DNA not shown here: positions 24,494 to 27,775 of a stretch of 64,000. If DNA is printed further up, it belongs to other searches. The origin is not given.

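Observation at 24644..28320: Periplasmic FdhAB/FdnGH-like molybdoenzyme whose Sec/Cys-His active-site pair is Asp-Asp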

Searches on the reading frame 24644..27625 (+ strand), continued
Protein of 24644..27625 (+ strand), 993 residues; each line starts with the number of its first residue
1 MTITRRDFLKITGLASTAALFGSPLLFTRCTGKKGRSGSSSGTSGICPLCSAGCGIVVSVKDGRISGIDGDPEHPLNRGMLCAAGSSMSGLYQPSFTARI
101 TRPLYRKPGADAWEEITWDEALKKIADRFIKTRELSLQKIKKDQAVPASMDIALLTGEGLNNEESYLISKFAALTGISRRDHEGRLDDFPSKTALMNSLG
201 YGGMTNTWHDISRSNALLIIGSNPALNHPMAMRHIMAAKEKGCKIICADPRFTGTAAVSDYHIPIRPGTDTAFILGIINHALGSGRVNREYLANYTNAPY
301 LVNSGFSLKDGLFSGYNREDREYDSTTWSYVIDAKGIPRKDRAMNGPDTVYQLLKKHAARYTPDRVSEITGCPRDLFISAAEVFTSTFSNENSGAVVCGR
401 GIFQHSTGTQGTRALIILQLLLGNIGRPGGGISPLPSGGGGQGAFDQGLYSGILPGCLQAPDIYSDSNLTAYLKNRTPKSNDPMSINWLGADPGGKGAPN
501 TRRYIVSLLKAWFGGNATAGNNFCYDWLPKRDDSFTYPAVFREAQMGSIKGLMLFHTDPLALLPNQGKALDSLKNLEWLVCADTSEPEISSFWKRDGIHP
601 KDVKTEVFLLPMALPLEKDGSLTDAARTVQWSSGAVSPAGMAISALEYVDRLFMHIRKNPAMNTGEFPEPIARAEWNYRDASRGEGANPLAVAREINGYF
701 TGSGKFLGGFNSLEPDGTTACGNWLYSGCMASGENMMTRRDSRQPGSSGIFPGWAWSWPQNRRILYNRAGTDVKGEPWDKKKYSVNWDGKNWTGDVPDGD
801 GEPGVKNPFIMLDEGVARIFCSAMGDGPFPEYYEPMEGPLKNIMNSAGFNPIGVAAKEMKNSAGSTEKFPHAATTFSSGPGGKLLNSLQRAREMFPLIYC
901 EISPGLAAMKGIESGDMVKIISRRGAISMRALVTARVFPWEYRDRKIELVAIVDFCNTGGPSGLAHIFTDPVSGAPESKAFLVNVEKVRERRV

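Call 39: find_encoding_contigs(protein=P0015, flank=8000, max_places=1)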
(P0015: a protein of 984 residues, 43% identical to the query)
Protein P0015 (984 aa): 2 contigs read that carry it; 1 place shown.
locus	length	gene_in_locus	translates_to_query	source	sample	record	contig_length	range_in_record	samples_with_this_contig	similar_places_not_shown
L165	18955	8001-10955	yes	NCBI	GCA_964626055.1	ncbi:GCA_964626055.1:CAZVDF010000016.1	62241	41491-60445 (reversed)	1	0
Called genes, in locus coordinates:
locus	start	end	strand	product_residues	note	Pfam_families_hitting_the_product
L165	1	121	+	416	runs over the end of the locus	PF16927:HisKA_7TM, PF00989:PAS (weak), PF13426:PAS_9, PF00196:GerE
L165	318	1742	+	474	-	PF15892:BNR_4 (faint), PF18413:Neuraminidase (faint)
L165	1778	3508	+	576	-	-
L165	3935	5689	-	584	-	PF07969:Amidohydro_3 (faint), PF01979:Amidohydro_1, PF13382:Adenine_deam_C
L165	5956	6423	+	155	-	PF00072:Response_reg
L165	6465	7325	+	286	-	PF01026:TatD_DNase (weak), PF04909:Amidohydro_2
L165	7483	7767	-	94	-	-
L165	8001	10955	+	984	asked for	PF04879:Molybdop_Fe4S4, PF00384:Molybdopterin, PF01568:Molydop_binding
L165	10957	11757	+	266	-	PF12838:Fer4_7 (weak), PF13237:Fer4_10 (weak), PF13247:Fer4_11, PF25160:LdpA_Fe-S-bd (weak), PF12838:Fer4_7 (weak), PF13237:Fer4_10 (weak), PF00037:Fer4 (weak), PF12837:Fer4_6 (weak), +5 more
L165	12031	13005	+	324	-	-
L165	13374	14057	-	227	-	PF00849:PseudoU_synth_2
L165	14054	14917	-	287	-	PF10672:Methyltrans_SAM, PF03602:Cons_hypoth95 (weak)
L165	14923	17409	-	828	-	PF00133:tRNA-synt_1, PF01406:tRNA-synt_1e (faint), PF01921:tRNA-synt_1f (faint), PF09334:tRNA-synt_1g, PF13603:tRNA-synt_1_2, PF00133:tRNA-synt_1, PF09334:tRNA-synt_1g, PF08264:Anticodon_1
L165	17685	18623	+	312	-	PF08239:SH3_3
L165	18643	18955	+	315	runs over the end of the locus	PF03547:Mem_trans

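Call 41: predict_structure(alignment_id=A1)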
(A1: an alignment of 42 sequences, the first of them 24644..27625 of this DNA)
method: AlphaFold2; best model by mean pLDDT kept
length: 993 residues; sequences in the alignment: 42
mean_pLDDT: 88.5   pTM: 0.91
mean pLDDT of the five models: 88.5, 87.5, 85.3, 84.9, 84.7
residues with pLDDT >= 90: 668; 70-90: 238; 50-70: 50; < 50: 37
segments of 3 or more residues with pLDDT < 50: 1-5, 13-37, 991-993
pLDDT, mean of each block of 10 residues (from residue 1): 51 46 34 43 85 90 88 90 85 77 97 97 97 90 84 94 97 94 91 95 91 96 89 94 96 95 94 98 98 98 94 91 93 95 97 98 95 95 97 95 93 98 96 87 93 93 93 93 91 66 97 96 94 87 92 94 80 95 91 90 97 93 92 91 95 91 78 90 77 96 93 94 95 87 75 89 93 95 92 88 92 96 93 90 88 64 84 85 68 77 96 95 91 91 83 77 83 90 90 43
secondary structure, 60 per line:
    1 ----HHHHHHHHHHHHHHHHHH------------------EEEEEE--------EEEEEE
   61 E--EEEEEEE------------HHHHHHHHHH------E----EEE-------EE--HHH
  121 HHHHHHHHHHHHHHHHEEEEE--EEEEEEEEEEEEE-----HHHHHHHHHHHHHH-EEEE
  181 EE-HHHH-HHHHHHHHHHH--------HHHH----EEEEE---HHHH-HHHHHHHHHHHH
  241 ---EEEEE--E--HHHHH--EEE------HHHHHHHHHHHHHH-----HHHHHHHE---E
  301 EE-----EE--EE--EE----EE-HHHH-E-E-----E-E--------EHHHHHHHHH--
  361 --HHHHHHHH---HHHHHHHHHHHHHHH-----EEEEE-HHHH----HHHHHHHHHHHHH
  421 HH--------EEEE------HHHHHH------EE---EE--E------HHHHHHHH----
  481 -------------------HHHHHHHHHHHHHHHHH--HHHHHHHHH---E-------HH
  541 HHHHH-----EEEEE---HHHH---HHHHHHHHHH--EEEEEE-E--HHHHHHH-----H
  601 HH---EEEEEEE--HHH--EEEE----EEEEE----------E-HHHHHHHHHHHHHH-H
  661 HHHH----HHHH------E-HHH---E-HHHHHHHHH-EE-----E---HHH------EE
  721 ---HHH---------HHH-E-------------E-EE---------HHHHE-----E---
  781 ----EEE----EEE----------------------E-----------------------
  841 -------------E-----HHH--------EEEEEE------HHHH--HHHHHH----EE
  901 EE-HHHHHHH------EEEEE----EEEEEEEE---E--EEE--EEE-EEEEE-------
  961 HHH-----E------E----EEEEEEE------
elements in order (helices of 4 or more, strands of 3 or more residues): H5-22 E41-46 E55-61 E64-70 H83-92 E104-106 H118-136 E137-141 E144-156 H162-175 E177-182 H184-187 H189-199 H208-211 E216-220 H224-227 H229-240 E244-248 H254-258 E261-263 H270-283 H289-295 E300-302 H325-328 H350-358 H363-370 H374-388 E394-398 H400-403 H408-422 E431-434 H441-446 H469-476 H500-516 H519-527 H539-545 E551-555 H559-562 H566-575 E578-583 H588-594 E606-612 E620-623 E628-632 H645-658 H660-664 H669-672 H689-697 H767-770 E785-787 E792-794 E871-876 H883-886 H889-894 E899-902 H904-910 E917-921 E926-933 E940-942 E945-947 E949-953 E981-987
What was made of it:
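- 27263..27304 (+): Degenerate start of domain IV, 'TTFSSG---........', in place of '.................'. This includes the position of Gln890, a residue neighbouring MGD2 in DvFdhA. AF2 pLDDT is low here, 64-77 (call 41).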

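Call 43: search_protein_families(library=pfam, proteins=[L004:12977-13762:+, L004:14009-14470:+, L004:14477-15709:+, L004:15739-18069:+, L004:7567-8739:+, L004:8746-9471:-, L004:5674-6861:+, L165:12031-13005:+, L164:13794-15077:+, L165:7483-7767:-])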
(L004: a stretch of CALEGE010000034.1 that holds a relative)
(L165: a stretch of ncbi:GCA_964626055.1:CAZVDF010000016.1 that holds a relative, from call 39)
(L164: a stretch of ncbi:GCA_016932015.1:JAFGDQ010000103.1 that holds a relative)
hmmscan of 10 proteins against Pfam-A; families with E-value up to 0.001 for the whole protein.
L004:12977-13762:+ (261 aa): 11 families
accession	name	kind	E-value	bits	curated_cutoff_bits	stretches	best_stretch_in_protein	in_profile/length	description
PF12838.12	Fer4_7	-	7e-17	62.1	27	2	12-94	1-52/52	4Fe-4S dicluster domain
PF13247.11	Fer4_11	-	3e-14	53.5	26.2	1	71-162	3-99/100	4Fe-4S dicluster domain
PF13187.11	Fer4_9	-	2.1e-10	40.9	27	1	12-95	1-52/52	4Fe-4S dicluster domain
PF00037.32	Fer4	-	3.9e-10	39.6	21.1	1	102-119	1-18/24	4Fe-4S binding domain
PF13237.11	Fer4_10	-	7.3e-09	35.9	25.5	1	73-119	4-52/53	4Fe-4S dicluster domain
PF12837.12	Fer4_6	-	2.1e-08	34.2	25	1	102-124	2-24/24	4Fe-4S binding domain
PF12797.12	Fer4_2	-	5.3e-08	32.8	24.5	2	102-119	3-20/22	4Fe-4S binding domain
PF14697.11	Fer4_21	-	1.5e-07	31.9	35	1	103-157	2-56/59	4Fe-4S dicluster domain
PF25160.1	LdpA_Fe-S-bd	-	4e-07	30.2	27.6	1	81-126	5-45/49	LdpA Fe-S cluster-binding domain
PF13484.11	Fer4_16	-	6.4e-07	30.5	30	0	77-98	1-20/66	4Fe-4S double cluster binding domain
PF13183.11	Fer4_8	-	0.00065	20.6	27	0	11-93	3-67/68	4Fe-4S dicluster domain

L004:14009-14470:+ (153 aa): 0 families

L004:14477-15709:+ (410 aa): 1 family
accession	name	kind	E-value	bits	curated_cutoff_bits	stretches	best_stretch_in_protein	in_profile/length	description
PF00155.27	Aminotran_1_2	-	7.8e-49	167.2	19.7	1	46-369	3-331/361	Aminotransferase class I and II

L004:15739-18069:+ (776 aa): 1 family
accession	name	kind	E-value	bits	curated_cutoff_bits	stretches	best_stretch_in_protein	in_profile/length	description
PF01804.23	Penicil_amidase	-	6.5e-93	313.4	21.3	1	50-748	1-651/675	Penicillin amidase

L004:7567-8739:+ (390 aa): 1 family
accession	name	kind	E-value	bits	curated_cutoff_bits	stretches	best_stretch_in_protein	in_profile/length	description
PF01594.21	AI-2E_transport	-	3.4e-51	174.8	34.3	1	35-360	2-324/327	AI-2E family transporter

L004:8746-9471:- (241 aa): 4 families
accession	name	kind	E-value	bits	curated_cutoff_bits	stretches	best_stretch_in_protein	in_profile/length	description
PF01555.25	N6_N4_Mtase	-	2.1e-19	70.8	26.7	2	20-98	139-218/221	DNA methylase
PF01170.24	UPF0020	-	1.2e-06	28.8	22.3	0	63-74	30-41/197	RMKL-like, methyltransferase domain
PF08241.18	Methyltransf_11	-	6.3e-06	27.2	21.2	0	69-118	4-66/95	Methyltransferase domain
PF13649.12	Methyltransf_25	-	0.00076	20.6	27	0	65-163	1-96/97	Methyltransferase domain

L004:5674-6861:+ (395 aa): 2 families
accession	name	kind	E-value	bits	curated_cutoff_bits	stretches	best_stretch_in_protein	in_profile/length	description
PF13487.12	HD_5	-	1e-23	84.3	27.2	1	162-310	19-169/170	HD domain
PF01966.28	HD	-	1.4e-08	35.4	22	1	160-279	4-115/116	HD domain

L165:12031-13005:+ (324 aa): 0 families

L164:13794-15077:+ (427 aa): 0 families

L165:7483-7767:- (94 aa): 0 families

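Call 46: fold_search(model_id=the predicted structure, library=pdb)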
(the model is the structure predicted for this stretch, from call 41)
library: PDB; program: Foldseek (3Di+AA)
matches with E <= 10: 962; with E <= 0.001: 181
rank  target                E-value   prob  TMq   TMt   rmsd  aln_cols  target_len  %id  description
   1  1kqf_A                0.0e+00  1.00  0.91  0.92   2.2       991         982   35  FORMATE DEHYDROGENASE N FROM E. COLI (released 2002-03-15)
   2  9qm0_A                0.0e+00  1.00  0.91  0.93   2.0       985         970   36  W-formate dehydrogenase U192C from Desulfovibrio vulgaris (released 2025-07-16)
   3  8cm6_C                0.0e+00  1.00  0.90  0.92   2.2       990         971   36  W-formate dehydrogenase C872A from Desulfovibrio vulgaris - with Formamide (released 2023-09-27)
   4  9qm1_A                0.0e+00  1.00  0.91  0.94   2.0       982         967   36  W-formate dehydrogenase U192C from Desulfovibrio vulgaris - Soaked with Dithionite (released 2025-07-16)
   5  8cm5_A                0.0e+00  1.00  0.91  0.93   2.2       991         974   36  W-formate dehydrogenase C872A from Desulfovibrio vulgaris (released 2023-09-27)
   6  8cm4_C                0.0e+00  1.00  0.91  0.93   2.2       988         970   36  W-formate dehydrogenase C872A from Desulfovibrio vulgaris - exposed to oxygen (released 2023-09-27)
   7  8cm6_A                0.0e+00  1.00  0.90  0.92   2.2       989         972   36  W-formate dehydrogenase C872A from Desulfovibrio vulgaris - with Formamide (released 2023-09-27)
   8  8cm4_A                0.0e+00  1.00  0.92  0.93   1.9       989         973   36  W-formate dehydrogenase C872A from Desulfovibrio vulgaris - exposed to oxygen (released 2023-09-27)
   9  8rcg_A                0.0e+00  1.00  0.90  0.92   2.4       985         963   36  W-formate dehydrogenase M405S from Desulfovibrio vulgaris (released 2024-05-08)
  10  7z5o_AAA              0.0e+00  1.00  0.89  0.92   2.4       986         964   36  W-formate dehydrogenase from Desulfovibrio vulgaris - Dithionite reduced form (released 2022-07-13)
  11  1h0h_A                0.0e+00  1.00  0.91  0.92   2.5       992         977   34  Tungsten containing Formate Dehydrogenase from Desulfovibrio Gigas (released 2003-02-20)
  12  8cm7_A                0.0e+00  1.00  0.89  0.92   2.7       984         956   36  W-formate dehydrogenase M405A from Desulfovibrio vulgaris (released 2023-09-27)
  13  9rju_A                0.0e+00  1.00  0.90  0.92   2.5       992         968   36  W-formate dehydrogenase from Nitratidesulfovibrio vulgaris (Desulfovibrio vulgaris) - anaerobic soaked with 50 bar CO2 (released 2026-03-04)
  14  9rjy_A                0.0e+00  1.00  0.90  0.92   2.5       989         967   36  W-formate dehydrogenase V197S from Nitratidesulfovibrio vulgaris (Desulfovibrio vulgaris) (released 2026-03-04)
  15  8bqh_A                0.0e+00  1.00  0.89  0.93   2.6       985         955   36  W-formate dehydrogenase from Desulfovibrio vulgaris - Soaking with Formate 1.5 min (released 2023-01-18)
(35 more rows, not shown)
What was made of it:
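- On Metal-dependent formate dehydrogenase, FdnG/FdhA type (TIGR01553): TM is 0.91 (call 46).
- On Asp-ligated type II DMSO-reductase-family enzymes (NarG, EbdA, PcrA, DdhA): Foldseek TM to PcrA and EbdA is 0.52-0.56 (call 46).
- Checked: The AF2 model (pLDDT 88.5) superposes on 1kqf_A and DvFdhA with TM 0.91 (calls 41, 46).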
